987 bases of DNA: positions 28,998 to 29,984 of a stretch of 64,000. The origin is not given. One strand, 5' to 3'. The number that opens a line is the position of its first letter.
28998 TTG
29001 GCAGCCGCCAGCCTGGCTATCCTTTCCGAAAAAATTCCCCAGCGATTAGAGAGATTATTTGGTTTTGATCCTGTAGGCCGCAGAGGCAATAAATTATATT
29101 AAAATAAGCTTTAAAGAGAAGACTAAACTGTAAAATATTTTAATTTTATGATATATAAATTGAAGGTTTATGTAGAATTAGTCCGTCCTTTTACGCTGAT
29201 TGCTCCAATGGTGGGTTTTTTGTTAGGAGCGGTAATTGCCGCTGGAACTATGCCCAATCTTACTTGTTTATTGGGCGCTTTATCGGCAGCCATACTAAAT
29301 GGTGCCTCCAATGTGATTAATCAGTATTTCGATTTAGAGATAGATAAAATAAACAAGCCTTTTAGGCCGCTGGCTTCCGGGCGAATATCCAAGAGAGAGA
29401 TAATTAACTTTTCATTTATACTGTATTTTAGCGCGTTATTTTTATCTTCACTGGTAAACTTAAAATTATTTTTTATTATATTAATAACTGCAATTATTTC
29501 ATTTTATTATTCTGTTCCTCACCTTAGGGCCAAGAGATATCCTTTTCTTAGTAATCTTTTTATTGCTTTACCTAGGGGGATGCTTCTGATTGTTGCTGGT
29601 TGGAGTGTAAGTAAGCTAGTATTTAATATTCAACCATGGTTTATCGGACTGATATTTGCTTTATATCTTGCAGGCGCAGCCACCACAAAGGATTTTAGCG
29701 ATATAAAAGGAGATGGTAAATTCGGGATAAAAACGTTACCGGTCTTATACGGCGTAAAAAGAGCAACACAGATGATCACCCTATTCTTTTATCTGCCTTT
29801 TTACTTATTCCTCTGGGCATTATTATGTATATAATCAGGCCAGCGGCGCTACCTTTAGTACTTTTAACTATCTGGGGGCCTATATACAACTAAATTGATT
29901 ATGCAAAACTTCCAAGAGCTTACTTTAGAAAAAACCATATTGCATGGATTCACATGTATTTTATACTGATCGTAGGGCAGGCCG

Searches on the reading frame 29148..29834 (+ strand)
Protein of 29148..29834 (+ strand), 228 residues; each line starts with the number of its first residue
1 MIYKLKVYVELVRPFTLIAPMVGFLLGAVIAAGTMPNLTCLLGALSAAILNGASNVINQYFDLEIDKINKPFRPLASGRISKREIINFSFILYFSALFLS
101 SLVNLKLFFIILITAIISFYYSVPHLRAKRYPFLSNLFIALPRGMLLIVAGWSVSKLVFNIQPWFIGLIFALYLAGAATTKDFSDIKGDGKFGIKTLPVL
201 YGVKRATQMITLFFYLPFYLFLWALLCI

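Call 40: search_protein_families(library=pfam, proteins=[window:29148-29834:+], max_evalue=0.00001)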
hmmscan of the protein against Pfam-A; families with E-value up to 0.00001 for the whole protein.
window:29148-29834:+ (228 aa): 1 family
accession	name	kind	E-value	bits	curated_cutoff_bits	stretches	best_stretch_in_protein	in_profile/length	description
PF01040.23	UbiA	-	2.8e-42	145.2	34.2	1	22-225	3-205/250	UbiA prenyltransferase family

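Call 74: search_protein_families(library=pfam, proteins=[window:29148-29834:+], max_evalue=0.01)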
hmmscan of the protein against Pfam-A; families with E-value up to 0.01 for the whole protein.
window:29148-29834:+ (228 aa): 1 family
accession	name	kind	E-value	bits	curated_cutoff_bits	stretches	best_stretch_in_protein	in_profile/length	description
PF01040.23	UbiA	-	2.8e-42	145.2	34.2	1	22-225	3-205/250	UbiA prenyltransferase family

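Call 75: search_protein_families(library=ncbifam, proteins=[window:29148-29834:+], max_evalue=0.001)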
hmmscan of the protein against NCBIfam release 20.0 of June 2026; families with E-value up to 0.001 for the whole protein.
window:29148-29834:+ (228 aa): 38 families (the best 25 are shown)
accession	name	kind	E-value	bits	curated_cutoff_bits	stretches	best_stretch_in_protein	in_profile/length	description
NF009523.0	PRK12884.1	equivalog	2.9e-43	148.1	269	1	4-220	3-214/279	prenyltransferase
NF005742.0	PRK07566.1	equivalog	1.7e-37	129.2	313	1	4-219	27-248/315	chlorophyll synthase ChlG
TIGR01476.1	chlor_syn_BchG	subfamily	2.5e-33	115.8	212.3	1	7-212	2-212/283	(bacterio)chlorophyll synthase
NF009521.0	PRK12882.1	equivalog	4.7e-32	111.3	296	1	4-213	4-210/280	geranylgeranylglycerol-phosphate geranylgeranyltransferase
NF009522.0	PRK12883.1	equivalog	9.3e-32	110.6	353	1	5-214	3-207/279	geranylgeranylglycerol-phosphate geranylgeranyltransferase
NF009513.0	PRK12872.1-3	equivalog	2.1e-25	89.9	288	1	37-216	52-226/293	prenyltransferase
NF009525.0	PRK12887.1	equivalog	5.8e-25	88.2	226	1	4-214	13-236/310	homogentisate phytyltransferase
NF009058.0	PRK12392.1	subfamily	1.5e-22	80.1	494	1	2-224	11-245/333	bacteriochlorophyll c synthase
TIGR02056.1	ChlG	equivalog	1.7e-22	80.4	436.45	1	5-208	16-230/306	chlorophyll synthase ChlG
NF035940.1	prenyl_rel_EboC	equivalog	8.9e-20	71.2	250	1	8-212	2-207/292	UbiA-like protein EboC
TIGR01475.1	ubiA_other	subfamily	2.1e-18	66.8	180.8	1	4-224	1-221/282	UbiA-like polyprenyltransferase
NF009512.0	PRK12872.1-1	equivalog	1.4e-12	47.8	278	1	34-222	35-236/303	geranylgeranylglycerol-phosphate geranylgeranyltransferase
NF004749.0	PRK06080.1-1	equivalog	2.4e-12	46.6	277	1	4-220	18-243/311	1,4-dihydroxy-2-naphthoate polyprenyltransferase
TIGR01473.1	cyoE_ctaB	equivalog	4.2e-12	46.4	210.3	1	6-174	1-171/281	heme o synthase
NF009609.0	PRK13106.1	equivalog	4.4e-10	39.4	349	1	4-224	14-239/301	prenyltransferase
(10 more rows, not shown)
